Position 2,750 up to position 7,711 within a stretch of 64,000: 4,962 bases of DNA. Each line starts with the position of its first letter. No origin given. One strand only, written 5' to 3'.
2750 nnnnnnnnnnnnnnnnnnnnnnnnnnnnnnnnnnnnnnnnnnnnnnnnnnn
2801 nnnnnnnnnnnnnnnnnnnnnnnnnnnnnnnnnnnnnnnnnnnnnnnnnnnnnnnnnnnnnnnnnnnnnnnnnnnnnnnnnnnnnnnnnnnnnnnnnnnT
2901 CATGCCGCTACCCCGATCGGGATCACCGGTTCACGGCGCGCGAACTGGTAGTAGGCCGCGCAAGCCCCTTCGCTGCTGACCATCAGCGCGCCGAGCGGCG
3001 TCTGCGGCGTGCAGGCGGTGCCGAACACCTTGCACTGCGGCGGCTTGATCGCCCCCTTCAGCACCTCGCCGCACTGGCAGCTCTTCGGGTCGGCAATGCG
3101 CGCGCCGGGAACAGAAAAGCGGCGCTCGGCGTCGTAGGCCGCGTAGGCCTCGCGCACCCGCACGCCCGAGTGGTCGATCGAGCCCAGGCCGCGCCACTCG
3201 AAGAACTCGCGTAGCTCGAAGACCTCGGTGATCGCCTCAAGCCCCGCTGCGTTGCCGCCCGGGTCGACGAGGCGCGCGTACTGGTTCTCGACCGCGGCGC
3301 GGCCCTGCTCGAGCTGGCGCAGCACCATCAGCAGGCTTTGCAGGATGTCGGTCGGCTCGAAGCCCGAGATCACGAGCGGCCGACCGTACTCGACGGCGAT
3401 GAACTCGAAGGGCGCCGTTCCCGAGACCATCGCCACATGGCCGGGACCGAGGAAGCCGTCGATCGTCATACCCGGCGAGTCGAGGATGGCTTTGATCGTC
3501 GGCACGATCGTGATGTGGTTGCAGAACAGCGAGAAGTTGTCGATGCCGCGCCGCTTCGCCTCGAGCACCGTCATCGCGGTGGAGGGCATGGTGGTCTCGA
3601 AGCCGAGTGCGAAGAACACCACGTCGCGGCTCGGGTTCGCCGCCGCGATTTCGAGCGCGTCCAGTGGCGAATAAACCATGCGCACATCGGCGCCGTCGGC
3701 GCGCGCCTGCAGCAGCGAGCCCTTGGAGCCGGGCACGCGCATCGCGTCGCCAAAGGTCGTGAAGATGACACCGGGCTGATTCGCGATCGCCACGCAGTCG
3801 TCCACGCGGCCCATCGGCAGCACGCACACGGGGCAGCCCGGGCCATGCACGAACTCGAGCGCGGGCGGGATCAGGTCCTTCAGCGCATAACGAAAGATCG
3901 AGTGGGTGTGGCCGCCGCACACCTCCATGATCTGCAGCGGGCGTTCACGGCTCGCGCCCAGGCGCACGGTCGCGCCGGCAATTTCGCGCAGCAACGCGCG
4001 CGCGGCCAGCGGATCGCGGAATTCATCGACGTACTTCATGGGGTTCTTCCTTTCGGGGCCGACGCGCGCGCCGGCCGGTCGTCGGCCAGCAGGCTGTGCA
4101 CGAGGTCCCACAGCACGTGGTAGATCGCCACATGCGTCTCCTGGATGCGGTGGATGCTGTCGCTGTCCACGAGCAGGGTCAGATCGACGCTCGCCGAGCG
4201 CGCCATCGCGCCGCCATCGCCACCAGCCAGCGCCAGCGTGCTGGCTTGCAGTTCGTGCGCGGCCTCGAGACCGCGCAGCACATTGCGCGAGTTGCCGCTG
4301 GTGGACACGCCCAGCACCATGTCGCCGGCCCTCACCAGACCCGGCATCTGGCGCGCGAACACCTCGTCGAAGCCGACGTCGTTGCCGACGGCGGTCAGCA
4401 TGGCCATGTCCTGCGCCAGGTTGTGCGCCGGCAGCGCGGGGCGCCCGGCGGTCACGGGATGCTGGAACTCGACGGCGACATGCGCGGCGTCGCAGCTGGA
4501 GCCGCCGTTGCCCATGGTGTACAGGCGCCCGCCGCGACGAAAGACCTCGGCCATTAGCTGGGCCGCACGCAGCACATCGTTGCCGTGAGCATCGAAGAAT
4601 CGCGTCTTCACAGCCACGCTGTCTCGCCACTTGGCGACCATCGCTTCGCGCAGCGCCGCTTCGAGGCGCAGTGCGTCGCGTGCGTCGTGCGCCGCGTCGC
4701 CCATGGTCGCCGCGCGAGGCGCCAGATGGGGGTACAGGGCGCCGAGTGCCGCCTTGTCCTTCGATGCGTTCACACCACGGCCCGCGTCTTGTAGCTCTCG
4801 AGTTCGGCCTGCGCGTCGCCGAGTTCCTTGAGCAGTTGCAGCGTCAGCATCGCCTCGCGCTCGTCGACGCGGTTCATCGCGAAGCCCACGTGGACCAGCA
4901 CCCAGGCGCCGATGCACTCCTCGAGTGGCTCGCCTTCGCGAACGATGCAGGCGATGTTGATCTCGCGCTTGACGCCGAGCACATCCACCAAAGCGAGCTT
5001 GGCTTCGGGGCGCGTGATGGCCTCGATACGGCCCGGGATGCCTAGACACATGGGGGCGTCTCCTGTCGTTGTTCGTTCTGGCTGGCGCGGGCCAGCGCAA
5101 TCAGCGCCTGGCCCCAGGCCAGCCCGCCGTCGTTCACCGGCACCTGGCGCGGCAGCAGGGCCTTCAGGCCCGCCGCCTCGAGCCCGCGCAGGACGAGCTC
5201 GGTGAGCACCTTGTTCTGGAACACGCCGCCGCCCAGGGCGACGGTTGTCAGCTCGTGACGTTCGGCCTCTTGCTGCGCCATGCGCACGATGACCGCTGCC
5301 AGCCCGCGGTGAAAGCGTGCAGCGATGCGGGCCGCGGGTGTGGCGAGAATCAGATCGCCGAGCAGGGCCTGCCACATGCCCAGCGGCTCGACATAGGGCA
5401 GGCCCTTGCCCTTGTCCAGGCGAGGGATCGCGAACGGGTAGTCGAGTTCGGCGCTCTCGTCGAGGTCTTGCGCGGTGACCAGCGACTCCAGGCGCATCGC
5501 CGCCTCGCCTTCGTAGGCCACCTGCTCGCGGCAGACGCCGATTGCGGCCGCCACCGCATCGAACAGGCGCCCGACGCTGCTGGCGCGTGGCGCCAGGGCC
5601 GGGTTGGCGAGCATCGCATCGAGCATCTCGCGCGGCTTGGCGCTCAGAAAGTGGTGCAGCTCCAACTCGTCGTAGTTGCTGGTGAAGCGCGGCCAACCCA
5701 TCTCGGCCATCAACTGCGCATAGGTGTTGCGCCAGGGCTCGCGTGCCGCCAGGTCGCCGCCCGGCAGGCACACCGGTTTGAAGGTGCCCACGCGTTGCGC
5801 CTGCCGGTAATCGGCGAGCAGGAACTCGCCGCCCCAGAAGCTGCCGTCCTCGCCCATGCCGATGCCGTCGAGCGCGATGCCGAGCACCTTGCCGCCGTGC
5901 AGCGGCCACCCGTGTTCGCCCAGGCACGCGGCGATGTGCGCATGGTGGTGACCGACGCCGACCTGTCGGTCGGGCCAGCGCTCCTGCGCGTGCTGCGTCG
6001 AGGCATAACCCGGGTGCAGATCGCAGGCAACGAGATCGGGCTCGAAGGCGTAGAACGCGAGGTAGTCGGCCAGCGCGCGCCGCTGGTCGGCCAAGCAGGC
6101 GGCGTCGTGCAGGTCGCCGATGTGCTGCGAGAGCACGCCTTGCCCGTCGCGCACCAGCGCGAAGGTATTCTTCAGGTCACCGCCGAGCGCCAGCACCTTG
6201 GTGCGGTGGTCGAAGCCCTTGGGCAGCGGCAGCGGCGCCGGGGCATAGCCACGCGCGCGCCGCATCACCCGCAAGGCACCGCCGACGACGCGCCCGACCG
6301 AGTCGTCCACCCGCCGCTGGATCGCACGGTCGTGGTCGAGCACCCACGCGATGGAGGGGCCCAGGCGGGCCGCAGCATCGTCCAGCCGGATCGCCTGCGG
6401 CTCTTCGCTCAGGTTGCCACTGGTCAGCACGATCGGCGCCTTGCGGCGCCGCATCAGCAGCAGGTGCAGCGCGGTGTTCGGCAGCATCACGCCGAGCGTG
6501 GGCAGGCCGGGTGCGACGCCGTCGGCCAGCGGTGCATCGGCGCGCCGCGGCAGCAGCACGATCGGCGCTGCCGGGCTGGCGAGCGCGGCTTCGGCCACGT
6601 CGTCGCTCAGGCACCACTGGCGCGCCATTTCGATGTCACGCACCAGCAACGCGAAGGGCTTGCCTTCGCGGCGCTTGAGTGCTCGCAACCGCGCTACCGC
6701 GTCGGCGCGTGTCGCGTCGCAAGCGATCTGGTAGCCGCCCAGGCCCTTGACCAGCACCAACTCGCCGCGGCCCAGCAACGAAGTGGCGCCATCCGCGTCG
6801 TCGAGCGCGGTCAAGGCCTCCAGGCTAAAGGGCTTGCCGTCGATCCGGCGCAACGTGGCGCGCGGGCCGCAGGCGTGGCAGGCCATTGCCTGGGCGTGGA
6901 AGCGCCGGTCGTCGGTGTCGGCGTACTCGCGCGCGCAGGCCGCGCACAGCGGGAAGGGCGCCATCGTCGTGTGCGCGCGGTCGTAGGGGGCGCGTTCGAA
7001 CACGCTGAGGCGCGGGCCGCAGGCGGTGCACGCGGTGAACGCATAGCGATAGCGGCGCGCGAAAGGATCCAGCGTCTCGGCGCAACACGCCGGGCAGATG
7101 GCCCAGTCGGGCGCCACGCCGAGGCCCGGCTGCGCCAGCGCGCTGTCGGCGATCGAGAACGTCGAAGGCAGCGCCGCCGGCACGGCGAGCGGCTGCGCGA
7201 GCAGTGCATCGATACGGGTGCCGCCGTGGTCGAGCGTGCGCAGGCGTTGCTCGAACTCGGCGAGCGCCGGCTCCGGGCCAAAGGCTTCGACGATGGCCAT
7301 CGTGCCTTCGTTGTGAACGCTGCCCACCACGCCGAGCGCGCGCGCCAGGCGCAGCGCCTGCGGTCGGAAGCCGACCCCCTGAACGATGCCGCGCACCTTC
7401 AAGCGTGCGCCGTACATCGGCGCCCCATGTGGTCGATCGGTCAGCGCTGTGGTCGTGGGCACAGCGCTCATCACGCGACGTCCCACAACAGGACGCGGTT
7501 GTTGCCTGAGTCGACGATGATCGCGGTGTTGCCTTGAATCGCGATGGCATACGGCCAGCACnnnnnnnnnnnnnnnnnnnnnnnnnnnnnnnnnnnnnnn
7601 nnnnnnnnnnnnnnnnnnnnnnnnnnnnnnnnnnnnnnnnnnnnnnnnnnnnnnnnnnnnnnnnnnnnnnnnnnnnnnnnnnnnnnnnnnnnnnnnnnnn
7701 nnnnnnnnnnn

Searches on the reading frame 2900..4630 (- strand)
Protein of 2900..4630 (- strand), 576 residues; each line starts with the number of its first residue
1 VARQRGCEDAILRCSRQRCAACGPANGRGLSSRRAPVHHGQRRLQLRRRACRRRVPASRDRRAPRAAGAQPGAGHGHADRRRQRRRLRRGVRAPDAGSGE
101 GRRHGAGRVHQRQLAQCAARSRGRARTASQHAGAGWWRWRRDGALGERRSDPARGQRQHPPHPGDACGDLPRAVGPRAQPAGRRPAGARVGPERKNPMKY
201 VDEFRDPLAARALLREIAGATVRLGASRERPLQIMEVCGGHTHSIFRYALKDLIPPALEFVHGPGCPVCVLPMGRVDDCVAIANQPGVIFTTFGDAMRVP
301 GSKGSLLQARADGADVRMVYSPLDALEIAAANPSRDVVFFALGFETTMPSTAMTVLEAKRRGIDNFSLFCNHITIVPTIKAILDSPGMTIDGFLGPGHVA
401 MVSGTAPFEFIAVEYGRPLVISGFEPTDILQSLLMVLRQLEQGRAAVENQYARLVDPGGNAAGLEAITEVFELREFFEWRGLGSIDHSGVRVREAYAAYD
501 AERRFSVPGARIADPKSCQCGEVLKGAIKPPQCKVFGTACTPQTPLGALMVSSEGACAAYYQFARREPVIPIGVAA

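Call 20: search_protein_families(library=pfam, proteins=[window:2900-4630:-], max_evalue=0.001)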
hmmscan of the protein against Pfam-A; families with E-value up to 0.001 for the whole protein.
window:2900-4630:- (576 aa): 1 family
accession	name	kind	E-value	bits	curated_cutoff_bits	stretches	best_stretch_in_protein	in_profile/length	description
PF01924.21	HypD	-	3.6e-150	500.4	25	1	226-563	14-350/351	Hydrogenase formation hypA family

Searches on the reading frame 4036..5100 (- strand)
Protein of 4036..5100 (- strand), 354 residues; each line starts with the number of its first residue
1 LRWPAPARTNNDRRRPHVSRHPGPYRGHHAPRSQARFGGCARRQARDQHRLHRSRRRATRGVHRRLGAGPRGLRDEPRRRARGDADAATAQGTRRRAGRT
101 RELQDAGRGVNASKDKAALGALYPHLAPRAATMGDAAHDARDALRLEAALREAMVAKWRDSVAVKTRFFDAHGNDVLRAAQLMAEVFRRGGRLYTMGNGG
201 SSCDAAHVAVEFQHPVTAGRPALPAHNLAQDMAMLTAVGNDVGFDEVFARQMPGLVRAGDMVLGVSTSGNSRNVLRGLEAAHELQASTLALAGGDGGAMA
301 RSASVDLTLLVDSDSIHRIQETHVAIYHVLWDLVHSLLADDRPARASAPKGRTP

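Call 20: search_protein_families(library=pfam, proteins=[window:4036-5100:-], max_evalue=0.001)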
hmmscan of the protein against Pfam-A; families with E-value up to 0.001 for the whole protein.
window:4036-5100:- (354 aa): 2 families
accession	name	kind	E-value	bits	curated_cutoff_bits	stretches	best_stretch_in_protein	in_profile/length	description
PF13580.11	SIS_2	-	3.2e-19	69.8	27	1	163-293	8-138/138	SIS domain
PF01380.27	SIS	-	6.4e-08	32.9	25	1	224-329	19-124/131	SIS domain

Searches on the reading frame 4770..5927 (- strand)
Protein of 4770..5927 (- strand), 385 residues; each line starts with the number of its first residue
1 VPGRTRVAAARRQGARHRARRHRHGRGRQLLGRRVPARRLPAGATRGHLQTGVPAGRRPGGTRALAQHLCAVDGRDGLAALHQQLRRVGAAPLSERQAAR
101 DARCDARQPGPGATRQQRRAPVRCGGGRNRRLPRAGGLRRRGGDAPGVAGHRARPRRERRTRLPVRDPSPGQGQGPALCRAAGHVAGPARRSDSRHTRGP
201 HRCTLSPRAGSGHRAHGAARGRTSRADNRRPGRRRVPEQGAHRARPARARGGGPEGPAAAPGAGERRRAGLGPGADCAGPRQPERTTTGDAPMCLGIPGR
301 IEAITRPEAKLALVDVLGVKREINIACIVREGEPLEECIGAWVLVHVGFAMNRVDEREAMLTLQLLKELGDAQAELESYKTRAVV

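Call 65: search_protein_families(library=pfam, proteins=[window:4770-5927:-], max_evalue=0.01)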
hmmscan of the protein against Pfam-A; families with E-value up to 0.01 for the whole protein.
window:4770-5927:- (385 aa): 1 family
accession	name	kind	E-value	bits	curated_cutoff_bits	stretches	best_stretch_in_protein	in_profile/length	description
PF01455.23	HupF_HypC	-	8.2e-21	74.4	28.5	1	293-366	1-65/65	HupF/HypC family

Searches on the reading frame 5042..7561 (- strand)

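Call 20: search_protein_families(library=pfam, proteins=[window:5042-7561:-], max_evalue=0.001)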
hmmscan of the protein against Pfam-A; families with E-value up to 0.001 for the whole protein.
window:5042-7561:- (839 aa): 5 families
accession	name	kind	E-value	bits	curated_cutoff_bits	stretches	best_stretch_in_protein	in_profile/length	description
PF22521.2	HypF_C_2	-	2e-74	250.8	27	1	561-818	1-241/241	Carbamoyltransferase, Kae1-like Domain, second subdomain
PF01300.24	Sua5_yciO_yrdC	-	5.2e-42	143.8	25.1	1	262-435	2-177/178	Telomere recombination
PF17788.7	HypF_C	-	7.3e-31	107.2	23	1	453-549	3-99/99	HypF Kae1-like domain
PF07503.17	zf-HYPF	-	4.6e-23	81.2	23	2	205-237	1-33/34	HypF finger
PF00708.24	Acylphosphatase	-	7.7e-12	45.8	22.5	1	53-129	2-78/85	Acylphosphatase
